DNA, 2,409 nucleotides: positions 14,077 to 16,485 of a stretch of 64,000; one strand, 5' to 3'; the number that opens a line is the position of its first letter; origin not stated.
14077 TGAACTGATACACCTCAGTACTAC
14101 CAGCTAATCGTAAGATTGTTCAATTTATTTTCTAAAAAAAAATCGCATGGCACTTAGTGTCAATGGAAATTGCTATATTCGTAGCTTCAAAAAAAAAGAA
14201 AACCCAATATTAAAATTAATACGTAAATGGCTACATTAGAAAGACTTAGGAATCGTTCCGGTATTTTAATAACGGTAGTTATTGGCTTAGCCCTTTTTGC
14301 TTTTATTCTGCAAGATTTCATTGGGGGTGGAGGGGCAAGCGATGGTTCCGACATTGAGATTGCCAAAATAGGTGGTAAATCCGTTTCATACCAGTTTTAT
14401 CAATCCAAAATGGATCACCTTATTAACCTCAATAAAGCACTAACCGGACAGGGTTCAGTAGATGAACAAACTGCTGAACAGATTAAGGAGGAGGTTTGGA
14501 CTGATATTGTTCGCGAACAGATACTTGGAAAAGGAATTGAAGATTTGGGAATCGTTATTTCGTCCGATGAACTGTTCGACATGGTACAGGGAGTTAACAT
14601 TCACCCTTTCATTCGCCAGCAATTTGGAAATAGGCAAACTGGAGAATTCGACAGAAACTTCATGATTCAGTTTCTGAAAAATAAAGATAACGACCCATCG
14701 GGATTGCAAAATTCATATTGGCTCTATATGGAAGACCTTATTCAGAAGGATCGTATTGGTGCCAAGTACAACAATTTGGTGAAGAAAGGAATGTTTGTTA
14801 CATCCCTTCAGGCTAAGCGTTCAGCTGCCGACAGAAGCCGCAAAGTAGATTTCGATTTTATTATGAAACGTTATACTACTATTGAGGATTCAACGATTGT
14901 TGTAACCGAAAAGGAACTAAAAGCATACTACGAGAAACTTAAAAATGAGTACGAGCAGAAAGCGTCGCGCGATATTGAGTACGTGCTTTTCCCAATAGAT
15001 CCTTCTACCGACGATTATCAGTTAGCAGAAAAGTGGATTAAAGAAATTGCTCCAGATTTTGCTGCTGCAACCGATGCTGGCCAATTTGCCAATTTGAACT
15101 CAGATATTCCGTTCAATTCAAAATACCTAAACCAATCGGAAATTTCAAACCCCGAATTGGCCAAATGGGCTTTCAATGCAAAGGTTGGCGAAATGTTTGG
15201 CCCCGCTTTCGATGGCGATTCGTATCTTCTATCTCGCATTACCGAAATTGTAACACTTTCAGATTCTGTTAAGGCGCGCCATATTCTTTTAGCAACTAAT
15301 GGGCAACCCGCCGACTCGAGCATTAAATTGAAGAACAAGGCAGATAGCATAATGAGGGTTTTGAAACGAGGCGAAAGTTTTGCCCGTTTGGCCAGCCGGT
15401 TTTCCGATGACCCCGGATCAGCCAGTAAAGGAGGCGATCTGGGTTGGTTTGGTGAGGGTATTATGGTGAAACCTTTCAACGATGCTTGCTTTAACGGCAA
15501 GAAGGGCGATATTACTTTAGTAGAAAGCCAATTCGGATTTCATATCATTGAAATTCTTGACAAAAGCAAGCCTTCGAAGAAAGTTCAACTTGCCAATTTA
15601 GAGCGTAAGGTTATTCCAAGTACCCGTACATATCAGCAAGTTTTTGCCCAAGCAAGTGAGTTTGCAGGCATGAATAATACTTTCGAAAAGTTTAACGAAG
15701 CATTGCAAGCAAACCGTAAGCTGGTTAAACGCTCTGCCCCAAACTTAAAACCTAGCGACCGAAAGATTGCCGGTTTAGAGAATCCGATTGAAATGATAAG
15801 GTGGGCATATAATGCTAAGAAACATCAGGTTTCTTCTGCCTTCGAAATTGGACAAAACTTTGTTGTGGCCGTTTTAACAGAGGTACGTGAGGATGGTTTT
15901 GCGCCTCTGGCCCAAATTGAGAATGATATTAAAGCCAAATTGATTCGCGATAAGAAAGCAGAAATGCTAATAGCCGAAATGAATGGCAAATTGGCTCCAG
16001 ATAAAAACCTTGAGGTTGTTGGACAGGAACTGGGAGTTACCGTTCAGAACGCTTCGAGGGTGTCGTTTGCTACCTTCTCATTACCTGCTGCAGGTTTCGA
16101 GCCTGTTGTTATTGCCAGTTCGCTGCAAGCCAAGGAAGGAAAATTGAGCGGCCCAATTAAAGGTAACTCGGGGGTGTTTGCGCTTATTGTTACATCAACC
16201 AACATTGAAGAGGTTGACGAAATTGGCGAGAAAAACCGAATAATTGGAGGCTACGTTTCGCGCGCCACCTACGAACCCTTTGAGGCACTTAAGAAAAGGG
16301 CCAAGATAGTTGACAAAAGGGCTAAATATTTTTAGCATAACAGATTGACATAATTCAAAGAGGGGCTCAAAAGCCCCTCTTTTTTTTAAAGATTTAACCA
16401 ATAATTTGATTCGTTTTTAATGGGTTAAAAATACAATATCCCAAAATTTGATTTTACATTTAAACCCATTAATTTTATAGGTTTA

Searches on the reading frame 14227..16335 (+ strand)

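Call 7: search_protein_families(library=pfam, proteins=[window:14227-16335:+], max_evalue=0.001)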
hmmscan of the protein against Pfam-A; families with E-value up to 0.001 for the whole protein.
window:14227-16335:+ (702 aa): 5 families
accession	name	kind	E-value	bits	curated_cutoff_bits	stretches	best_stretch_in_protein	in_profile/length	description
PF13616.12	Rotamase_3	-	2e-37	128.8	22.5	1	335-446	3-115/116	PPIC-type PPIASE domain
PF13623.11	SurA_N_2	-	2.4e-33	115.5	28.5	1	4-150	1-145/145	SurA-like N-terminal domain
PF13145.12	Rotamase_2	-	1.1e-25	91.2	27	1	226-342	1-109/121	PPIC-type PPIASE domain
PF00639.27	Rotamase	-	7.6e-25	88.2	21.7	1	352-443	1-95/97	PPIC-type PPIASE domain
PF13624.11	SurA_N_3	-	3.5e-14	53.4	27.2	1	4-161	2-149/162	SurA-like N-terminal domain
